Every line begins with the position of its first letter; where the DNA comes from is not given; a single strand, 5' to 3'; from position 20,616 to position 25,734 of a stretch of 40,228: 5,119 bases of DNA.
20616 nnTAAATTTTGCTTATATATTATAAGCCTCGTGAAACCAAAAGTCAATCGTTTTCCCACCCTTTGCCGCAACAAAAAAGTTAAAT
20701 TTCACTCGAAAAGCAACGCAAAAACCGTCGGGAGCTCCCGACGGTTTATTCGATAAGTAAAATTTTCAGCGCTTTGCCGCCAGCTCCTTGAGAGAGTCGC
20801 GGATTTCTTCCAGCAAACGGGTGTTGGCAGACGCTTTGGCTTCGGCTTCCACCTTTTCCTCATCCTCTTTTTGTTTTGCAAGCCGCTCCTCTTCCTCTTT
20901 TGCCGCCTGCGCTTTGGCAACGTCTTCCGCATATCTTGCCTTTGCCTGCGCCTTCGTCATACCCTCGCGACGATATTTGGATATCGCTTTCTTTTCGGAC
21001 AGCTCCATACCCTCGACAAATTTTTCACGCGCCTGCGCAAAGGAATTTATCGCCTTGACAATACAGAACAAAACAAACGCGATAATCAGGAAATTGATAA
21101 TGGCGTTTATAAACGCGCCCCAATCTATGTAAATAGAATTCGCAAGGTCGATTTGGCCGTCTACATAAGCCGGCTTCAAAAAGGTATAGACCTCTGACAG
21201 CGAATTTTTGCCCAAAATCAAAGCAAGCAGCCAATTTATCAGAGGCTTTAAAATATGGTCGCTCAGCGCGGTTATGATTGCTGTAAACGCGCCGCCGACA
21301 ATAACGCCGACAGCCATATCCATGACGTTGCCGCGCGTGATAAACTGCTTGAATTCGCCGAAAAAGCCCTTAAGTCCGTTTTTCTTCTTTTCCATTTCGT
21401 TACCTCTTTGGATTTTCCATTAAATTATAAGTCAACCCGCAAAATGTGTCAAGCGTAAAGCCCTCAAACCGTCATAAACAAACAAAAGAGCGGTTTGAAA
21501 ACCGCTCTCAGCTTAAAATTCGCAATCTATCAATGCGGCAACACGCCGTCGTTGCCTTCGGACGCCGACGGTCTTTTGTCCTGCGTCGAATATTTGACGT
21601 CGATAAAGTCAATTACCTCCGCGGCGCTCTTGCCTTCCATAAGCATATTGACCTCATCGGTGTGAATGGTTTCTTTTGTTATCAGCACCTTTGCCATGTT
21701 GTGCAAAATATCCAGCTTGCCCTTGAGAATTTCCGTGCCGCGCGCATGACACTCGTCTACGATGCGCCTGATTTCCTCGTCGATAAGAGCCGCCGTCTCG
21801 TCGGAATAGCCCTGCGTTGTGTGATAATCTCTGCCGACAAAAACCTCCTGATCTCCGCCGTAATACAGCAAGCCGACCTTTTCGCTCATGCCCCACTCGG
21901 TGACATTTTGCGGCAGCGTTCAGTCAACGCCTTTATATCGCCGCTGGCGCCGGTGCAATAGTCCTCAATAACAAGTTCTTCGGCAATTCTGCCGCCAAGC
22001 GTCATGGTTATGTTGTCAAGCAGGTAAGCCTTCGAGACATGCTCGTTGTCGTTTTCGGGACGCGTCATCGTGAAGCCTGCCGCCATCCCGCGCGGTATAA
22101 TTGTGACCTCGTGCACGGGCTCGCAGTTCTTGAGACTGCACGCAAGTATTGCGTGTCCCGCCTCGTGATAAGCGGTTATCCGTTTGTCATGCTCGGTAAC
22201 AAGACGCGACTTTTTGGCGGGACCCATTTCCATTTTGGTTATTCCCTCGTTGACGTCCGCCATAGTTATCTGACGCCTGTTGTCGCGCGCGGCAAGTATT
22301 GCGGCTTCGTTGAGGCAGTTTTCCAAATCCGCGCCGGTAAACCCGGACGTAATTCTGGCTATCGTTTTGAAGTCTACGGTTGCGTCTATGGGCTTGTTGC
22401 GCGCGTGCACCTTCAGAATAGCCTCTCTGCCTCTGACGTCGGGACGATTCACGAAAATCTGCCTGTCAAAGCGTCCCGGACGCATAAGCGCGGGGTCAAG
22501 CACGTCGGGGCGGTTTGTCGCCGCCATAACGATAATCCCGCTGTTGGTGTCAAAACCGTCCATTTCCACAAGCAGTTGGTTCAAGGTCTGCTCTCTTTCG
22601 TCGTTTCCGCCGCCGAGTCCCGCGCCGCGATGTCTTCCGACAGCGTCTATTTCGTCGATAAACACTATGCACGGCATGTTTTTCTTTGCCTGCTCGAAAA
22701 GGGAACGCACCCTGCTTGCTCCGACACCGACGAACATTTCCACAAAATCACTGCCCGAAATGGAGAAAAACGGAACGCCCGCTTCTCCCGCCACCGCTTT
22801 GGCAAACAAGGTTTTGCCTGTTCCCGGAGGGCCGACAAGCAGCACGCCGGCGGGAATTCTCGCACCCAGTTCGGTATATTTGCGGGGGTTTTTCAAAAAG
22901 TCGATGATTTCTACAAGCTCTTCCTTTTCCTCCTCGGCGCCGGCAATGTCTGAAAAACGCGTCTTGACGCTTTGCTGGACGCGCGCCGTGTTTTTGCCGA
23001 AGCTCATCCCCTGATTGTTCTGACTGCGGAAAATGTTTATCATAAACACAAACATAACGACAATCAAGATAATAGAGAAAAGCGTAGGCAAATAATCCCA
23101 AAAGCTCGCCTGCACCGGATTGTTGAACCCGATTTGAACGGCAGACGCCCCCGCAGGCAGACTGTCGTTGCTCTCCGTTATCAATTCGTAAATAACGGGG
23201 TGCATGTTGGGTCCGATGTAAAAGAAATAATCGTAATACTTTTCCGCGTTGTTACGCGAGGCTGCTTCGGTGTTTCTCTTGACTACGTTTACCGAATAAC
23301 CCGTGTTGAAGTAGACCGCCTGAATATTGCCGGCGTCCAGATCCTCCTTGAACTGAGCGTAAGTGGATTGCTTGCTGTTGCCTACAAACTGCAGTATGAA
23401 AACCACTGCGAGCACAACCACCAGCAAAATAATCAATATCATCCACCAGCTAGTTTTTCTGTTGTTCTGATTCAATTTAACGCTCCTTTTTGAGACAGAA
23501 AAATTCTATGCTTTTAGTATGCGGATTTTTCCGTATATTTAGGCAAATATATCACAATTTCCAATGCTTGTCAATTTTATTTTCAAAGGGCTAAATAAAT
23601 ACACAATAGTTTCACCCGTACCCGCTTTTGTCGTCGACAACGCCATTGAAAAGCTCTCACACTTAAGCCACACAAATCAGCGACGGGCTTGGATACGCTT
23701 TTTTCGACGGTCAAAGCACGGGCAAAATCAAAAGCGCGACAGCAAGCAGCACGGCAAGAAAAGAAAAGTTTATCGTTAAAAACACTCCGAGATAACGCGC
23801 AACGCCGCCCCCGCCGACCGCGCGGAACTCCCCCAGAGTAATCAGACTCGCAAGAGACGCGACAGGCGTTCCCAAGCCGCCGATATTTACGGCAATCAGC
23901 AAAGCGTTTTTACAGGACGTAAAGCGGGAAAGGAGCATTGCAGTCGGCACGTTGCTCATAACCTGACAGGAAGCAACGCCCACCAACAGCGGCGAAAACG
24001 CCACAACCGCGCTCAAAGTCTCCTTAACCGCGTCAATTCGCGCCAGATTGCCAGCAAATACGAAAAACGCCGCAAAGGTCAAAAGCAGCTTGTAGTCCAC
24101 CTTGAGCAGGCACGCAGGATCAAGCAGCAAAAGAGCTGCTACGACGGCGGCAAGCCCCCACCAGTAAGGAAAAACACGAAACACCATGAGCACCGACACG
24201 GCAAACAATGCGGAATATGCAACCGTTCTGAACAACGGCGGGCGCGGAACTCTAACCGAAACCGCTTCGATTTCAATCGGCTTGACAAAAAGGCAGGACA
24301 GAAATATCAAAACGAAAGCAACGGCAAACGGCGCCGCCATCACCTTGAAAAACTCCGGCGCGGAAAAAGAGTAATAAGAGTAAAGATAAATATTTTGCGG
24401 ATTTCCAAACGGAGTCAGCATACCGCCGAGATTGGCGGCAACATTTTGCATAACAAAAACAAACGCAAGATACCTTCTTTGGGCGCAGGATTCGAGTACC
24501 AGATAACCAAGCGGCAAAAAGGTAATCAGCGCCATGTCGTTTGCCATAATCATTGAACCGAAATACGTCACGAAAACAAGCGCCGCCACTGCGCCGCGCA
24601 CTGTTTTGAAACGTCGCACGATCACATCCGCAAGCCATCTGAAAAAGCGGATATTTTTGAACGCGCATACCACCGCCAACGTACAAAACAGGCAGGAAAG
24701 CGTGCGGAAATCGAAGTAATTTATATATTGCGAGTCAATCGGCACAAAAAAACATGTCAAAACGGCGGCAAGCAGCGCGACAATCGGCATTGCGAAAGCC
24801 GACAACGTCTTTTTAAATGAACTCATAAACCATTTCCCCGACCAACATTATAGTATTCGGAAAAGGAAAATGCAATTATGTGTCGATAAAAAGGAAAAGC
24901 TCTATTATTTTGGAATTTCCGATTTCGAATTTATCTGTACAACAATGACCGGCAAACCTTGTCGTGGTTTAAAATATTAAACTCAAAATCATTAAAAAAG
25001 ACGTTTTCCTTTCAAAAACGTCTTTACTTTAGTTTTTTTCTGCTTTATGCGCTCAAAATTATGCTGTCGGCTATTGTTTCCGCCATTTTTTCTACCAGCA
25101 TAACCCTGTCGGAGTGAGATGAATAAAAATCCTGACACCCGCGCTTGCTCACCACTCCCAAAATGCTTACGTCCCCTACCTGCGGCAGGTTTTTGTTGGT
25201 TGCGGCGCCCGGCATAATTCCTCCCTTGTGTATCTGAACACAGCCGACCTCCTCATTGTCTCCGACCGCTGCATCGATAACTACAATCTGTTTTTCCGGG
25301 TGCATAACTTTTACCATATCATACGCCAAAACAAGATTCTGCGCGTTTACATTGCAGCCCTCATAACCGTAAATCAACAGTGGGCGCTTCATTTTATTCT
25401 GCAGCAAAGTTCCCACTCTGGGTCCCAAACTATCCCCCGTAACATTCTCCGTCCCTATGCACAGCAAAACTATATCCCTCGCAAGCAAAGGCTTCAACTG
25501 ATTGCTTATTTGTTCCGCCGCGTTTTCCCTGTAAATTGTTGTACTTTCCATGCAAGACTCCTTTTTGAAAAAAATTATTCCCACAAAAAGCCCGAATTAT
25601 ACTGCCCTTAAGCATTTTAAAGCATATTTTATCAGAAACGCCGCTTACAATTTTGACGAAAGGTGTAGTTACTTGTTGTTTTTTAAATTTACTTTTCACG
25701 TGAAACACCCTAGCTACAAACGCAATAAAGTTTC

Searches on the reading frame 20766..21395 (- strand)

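Call 10: search_protein_families(library=pfam, proteins=[window:20766-21395:-])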
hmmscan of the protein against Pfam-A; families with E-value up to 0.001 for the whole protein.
window:20766-21395:- (209 aa): 1 family
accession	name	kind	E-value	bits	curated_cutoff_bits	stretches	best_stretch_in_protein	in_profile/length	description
PF01741.23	MscL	-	1.3e-33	116.4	27.4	1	11-133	1-97/123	Large-conductance mechanosensitive channel, MscL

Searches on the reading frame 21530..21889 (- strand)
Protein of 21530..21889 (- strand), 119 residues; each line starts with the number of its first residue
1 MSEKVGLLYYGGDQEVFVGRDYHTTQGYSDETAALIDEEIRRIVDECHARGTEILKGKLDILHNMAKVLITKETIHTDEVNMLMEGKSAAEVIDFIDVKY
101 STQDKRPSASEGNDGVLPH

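Call 85: search_protein_families(library=pfam, proteins=[window:21530-21889:-], max_evalue=0.001)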
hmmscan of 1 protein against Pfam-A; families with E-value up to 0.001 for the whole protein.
window:21530-21889:- (119 aa): 1 family
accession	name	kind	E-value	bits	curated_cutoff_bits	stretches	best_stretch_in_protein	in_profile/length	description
PF01434.24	Peptidase_M41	-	4.3e-18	66.3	29.9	1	1-82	107-190/191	Peptidase family M41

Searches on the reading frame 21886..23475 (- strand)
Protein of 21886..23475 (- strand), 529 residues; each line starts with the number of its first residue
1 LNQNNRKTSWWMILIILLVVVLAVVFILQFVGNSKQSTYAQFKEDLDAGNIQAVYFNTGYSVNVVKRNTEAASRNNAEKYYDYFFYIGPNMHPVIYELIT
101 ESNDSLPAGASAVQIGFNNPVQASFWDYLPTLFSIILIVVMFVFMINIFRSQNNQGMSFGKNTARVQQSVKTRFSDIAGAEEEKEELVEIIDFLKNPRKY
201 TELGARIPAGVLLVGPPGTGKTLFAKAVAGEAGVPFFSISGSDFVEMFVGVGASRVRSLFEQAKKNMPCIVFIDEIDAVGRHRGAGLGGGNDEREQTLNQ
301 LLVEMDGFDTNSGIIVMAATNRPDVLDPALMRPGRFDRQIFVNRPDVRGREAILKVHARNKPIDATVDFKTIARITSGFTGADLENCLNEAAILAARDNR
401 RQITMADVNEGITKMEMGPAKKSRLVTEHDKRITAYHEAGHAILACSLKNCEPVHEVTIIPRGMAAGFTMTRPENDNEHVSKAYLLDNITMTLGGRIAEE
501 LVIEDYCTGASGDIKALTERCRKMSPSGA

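Call 10: search_protein_families(library=pfam, proteins=[window:21886-23475:-])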
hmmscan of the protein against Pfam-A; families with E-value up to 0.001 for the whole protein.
window:21886-23475:- (529 aa): 8 families
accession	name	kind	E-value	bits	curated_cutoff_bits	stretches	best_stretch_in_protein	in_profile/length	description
PF00004.35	AAA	-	7.9e-47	159.4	21.2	1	211-343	1-130/131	ATPase family associated with various cellular activities (AAA)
PF01434.24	Peptidase_M41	-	3.8e-33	115.4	29.9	1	425-524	2-101/191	Peptidase family M41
PF17862.7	AAA_lid_3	-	1.5e-14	53.6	27.2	1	367-409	2-44/45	AAA+ lid domain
PF06480.20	FtsH_ext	-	3.5e-09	37.2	25.5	1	11-85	2-74/103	FtsH Extracellular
PF07728.20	AAA_5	-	2e-05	25.1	22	1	210-331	1-136/139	AAA domain (dynein-related subfamily)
PF14584.11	DUF4446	-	0.00027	21.4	27.4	0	132-193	8-70/150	Protein of unknown function (DUF4446)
PF06068.19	TIP49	-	0.00043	20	23.8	1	210-245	52-89/347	TIP49 P-loop domain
PF05496.18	RuvB_N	-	0.00096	19.4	27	0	210-277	35-94/159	Holliday junction DNA helicase RuvB P-loop domain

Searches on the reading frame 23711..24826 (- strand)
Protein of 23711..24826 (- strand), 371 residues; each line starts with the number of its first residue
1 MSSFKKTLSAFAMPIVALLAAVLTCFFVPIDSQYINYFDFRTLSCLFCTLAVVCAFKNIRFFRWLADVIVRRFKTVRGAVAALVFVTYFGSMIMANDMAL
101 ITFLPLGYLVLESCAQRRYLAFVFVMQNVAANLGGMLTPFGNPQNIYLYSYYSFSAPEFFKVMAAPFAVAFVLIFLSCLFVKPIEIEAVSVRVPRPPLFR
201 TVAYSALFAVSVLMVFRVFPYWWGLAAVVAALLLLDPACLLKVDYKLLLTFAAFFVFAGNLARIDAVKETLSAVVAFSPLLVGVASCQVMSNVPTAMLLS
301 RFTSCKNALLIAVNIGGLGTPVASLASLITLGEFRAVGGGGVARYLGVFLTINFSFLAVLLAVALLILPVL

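Call 10: search_protein_families(library=pfam, proteins=[window:23711-24826:-])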
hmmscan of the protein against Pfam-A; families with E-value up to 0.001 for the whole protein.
window:23711-24826:- (371 aa): 1 family
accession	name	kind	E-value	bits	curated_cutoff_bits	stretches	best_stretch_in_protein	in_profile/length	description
PF03600.22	CitMHS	-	7.3e-26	91.5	31.9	1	11-299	9-310/336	Citrate transporter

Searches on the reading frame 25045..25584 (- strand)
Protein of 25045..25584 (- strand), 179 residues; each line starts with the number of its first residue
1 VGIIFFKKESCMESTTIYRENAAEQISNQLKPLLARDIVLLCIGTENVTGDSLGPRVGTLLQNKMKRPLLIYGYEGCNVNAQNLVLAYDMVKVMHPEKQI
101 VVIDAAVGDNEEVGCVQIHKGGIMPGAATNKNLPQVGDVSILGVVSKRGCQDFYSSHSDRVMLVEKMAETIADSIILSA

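Call 10: search_protein_families(library=pfam, proteins=[window:25045-25584:-])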
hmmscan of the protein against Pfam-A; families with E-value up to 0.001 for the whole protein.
window:25045-25584:- (179 aa): 1 family
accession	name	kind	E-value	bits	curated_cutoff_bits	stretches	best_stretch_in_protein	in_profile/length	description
PF06866.16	DUF1256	-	3.1e-40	137.7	27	1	18-173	5-163/164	Protein of unknown function (DUF1256)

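Call 17: find_encoding_contigs(protein=window:25045-25584:-, flank=4000, max_places=10)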
Protein window:25045-25584:- (179 aa): 21 contigs read that carry it; 10 places shown.
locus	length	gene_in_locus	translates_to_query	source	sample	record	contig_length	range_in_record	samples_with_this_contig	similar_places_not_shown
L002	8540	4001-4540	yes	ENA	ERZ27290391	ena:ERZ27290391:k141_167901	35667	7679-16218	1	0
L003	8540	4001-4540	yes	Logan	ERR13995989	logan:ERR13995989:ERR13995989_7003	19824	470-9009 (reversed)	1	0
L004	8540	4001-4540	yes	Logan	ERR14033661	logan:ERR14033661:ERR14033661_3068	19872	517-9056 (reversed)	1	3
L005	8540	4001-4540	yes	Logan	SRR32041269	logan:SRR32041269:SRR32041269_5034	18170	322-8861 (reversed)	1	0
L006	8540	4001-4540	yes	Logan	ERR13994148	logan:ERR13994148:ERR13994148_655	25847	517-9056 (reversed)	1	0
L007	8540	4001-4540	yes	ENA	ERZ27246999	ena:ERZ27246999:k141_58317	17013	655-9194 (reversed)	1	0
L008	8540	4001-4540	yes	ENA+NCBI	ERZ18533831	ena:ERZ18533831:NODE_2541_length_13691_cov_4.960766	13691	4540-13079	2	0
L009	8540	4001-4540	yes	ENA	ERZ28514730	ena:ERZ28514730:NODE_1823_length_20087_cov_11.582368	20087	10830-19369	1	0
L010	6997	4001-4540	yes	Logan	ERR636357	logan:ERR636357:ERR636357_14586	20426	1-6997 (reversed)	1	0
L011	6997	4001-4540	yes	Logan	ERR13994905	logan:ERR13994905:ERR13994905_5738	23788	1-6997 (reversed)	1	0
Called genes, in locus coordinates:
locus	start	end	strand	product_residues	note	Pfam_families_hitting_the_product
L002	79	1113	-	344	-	PF02195:ParB_N, PF17762:HTH_ParB, PF01381:HTH_3 (faint)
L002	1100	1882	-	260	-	PF00142:Fer4_NifH (weak), PF01656:CbiA, PF02374:ArsA_ATPase (weak), PF06564:CBP_BcsQ (weak), PF09140:MipZ, PF10609:ParA, PF13614:AAA_31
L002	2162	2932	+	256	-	PF02674:Colicin_V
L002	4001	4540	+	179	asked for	PF06866:DUF1256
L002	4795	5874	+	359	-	PF03600:CitMHS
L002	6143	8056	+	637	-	PF06480:FtsH_ext, PF00004:AAA, PF07728:AAA_5 (faint), PF17862:AAA_lid_3, PF01434:Peptidase_M41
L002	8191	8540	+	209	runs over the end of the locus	PF01741:MscL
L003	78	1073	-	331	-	PF02195:ParB_N, PF17762:HTH_ParB, PF01381:HTH_3 (faint)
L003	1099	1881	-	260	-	PF00142:Fer4_NifH (weak), PF01656:CbiA, PF02374:ArsA_ATPase (weak), PF06564:CBP_BcsQ (weak), PF09140:MipZ, PF10609:ParA, PF13614:AAA_31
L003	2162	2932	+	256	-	PF02674:Colicin_V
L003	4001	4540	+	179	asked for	PF06866:DUF1256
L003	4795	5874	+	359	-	PF03600:CitMHS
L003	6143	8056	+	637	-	PF06480:FtsH_ext, PF00004:AAA, PF07728:AAA_5 (faint), PF17862:AAA_lid_3, PF01434:Peptidase_M41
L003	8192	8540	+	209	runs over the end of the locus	PF01741:MscL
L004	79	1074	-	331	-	PF02195:ParB_N, PF17762:HTH_ParB, PF01381:HTH_3 (faint)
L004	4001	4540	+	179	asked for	PF06866:DUF1256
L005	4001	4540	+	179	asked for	PF06866:DUF1256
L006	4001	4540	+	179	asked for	PF06866:DUF1256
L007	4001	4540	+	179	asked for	PF06866:DUF1256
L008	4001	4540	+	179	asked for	PF06866:DUF1256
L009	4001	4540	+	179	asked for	PF06866:DUF1256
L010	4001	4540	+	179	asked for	PF06866:DUF1256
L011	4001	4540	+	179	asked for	PF06866:DUF1256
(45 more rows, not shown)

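Call 33: find_homologous_proteins(query=window:25045-25584:-, max_evalue=1e-20)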
Query window:25045-25584:- (179 aa): 307 proteins with E <= 1e-20 among 439 candidates; the best 120 are listed.
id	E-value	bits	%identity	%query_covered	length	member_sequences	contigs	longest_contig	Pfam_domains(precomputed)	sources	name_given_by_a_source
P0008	1.1e-100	353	95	94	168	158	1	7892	PF06866.17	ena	-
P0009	3.4e-97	341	93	94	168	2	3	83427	PF06866.17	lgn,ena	-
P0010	1.7e-82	293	86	94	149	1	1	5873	PF06866.17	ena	-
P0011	1.7e-67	245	95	65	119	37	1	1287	PF06866.17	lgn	-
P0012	2.0e-55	205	59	94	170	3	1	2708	PF06866.17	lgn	-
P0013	5.3e-53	197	58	92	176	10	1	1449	PF06866.17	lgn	-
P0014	1.9e-51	192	54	92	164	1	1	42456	PF06866.17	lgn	-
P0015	8.7e-51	190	52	94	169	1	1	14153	PF06866.17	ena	-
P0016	1.6e-50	189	56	92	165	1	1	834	PF06866.17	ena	-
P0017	1.4e-49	186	54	92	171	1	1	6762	PF06866.17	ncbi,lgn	-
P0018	3.2e-49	185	54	93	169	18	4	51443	PF06866.17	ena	-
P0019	1.7e-48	183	51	92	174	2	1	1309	PF06866.17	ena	-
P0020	2.2e-48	182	53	92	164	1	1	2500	PF06866.17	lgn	-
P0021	4.2e-48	181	53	92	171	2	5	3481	PF06866.17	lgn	-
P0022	1.6e-47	180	52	87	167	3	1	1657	PF06866.17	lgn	-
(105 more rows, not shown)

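Call 34: find_encoding_contigs(protein=P0010, flank=4000, max_places=3)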
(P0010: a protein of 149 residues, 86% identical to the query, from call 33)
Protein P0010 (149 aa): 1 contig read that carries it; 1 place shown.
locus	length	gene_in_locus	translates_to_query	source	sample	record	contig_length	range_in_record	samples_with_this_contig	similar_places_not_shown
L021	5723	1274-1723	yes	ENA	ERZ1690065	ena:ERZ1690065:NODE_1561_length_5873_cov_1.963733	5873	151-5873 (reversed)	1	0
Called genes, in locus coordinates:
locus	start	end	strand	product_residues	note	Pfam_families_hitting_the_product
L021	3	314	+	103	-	?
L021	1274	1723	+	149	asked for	PF06866:DUF1256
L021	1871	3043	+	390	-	PF03600:CitMHS, PF00939:Na_sulph_symp (weak)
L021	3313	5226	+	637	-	PF06480:FtsH_ext, PF00004:AAA, PF07728:AAA_5 (faint), PF17862:AAA_lid_3, PF01434:Peptidase_M41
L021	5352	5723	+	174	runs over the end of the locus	?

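Call 35: find_encoding_contigs(protein=P0012, flank=4000, max_places=3)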
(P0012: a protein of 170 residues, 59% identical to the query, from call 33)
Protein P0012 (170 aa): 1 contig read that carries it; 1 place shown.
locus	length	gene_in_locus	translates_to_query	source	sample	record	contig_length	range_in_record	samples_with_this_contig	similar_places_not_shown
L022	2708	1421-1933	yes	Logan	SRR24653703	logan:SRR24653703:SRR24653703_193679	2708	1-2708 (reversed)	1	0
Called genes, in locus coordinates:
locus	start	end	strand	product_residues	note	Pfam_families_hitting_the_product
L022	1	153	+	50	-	?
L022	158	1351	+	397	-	PF25198:Spore_GerAC_N, PF05504:Spore_GerAC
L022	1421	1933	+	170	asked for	PF06866:DUF1256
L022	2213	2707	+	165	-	?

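Call 36: find_encoding_contigs(protein=P0014, flank=5000, max_places=3)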
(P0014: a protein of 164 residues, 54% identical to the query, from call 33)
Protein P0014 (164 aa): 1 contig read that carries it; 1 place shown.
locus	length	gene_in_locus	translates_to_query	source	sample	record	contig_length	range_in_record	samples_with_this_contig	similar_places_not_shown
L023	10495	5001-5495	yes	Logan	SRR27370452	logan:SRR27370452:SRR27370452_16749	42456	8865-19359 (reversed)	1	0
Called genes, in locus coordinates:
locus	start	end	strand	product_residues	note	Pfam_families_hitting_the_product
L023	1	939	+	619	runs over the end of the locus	PF01134:GIDA, PF21680:GIDA_C_1st, PF13932:SAM_GIDA_C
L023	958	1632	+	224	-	PF02527:GidB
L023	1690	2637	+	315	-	PF10609:ParA, PF00142:Fer4_NifH (faint), PF01656:CbiA, PF02374:ArsA_ATPase (weak), PF06564:CBP_BcsQ (weak), PF09140:MipZ, PF13614:AAA_31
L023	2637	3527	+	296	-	PF02195:ParB_N, PF17762:HTH_ParB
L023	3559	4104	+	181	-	PF02674:Colicin_V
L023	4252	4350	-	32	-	-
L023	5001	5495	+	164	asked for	PF06866:DUF1256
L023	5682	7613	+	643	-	PF00004:AAA, PF07728:AAA_5 (faint), PF17862:AAA_lid_3, PF01434:Peptidase_M41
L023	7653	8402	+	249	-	-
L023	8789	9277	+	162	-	PF00383:dCMP_cyt_deam_1, PF14437:MafB19-deam, PF14439:Bd3614-deam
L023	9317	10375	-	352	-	-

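Call 53: find_encoding_contigs(protein=P0008, flank=2500, max_places=10)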
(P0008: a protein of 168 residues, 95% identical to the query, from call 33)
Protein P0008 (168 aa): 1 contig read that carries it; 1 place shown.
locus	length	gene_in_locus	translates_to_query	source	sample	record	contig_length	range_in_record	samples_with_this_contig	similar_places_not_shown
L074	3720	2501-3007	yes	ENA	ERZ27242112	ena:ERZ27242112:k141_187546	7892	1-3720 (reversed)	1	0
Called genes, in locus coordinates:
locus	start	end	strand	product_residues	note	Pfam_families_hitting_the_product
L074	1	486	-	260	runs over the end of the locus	PF00142:Fer4_NifH (weak), PF01656:CbiA, PF02374:ArsA_ATPase (weak), PF06564:CBP_BcsQ (weak), PF09140:MipZ, PF10609:ParA, PF13614:AAA_31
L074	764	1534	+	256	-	PF02674:Colicin_V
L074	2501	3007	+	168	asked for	PF06866:DUF1256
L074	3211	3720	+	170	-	?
